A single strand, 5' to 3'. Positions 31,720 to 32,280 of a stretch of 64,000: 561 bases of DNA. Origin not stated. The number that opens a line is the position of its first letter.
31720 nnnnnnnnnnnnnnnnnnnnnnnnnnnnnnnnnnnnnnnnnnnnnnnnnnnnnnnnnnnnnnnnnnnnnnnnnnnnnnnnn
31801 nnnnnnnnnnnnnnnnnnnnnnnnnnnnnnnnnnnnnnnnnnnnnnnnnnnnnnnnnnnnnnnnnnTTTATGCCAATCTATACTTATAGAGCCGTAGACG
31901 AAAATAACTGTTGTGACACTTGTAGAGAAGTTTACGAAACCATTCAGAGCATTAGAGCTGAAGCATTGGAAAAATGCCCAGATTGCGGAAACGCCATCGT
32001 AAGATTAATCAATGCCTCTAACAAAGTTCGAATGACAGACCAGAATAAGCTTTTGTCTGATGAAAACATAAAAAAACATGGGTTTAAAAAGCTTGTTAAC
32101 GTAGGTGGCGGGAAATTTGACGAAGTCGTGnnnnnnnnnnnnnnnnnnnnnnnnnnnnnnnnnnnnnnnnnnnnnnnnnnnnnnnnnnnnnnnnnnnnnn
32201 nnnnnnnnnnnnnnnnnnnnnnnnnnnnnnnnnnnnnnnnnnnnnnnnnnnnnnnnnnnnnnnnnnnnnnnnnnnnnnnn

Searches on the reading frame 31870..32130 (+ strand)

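Call 41: search_protein_families(library=pfam, proteins=[window:31870-32130:+])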
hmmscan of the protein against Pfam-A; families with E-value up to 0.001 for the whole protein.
window:31870-32130:+ (87 aa): 1 family
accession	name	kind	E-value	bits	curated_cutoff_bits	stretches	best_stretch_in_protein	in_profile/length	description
PF09723.15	Zn_ribbon_8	-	2.4e-10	40.7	34.4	1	1-47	1-41/41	Zinc ribbon domain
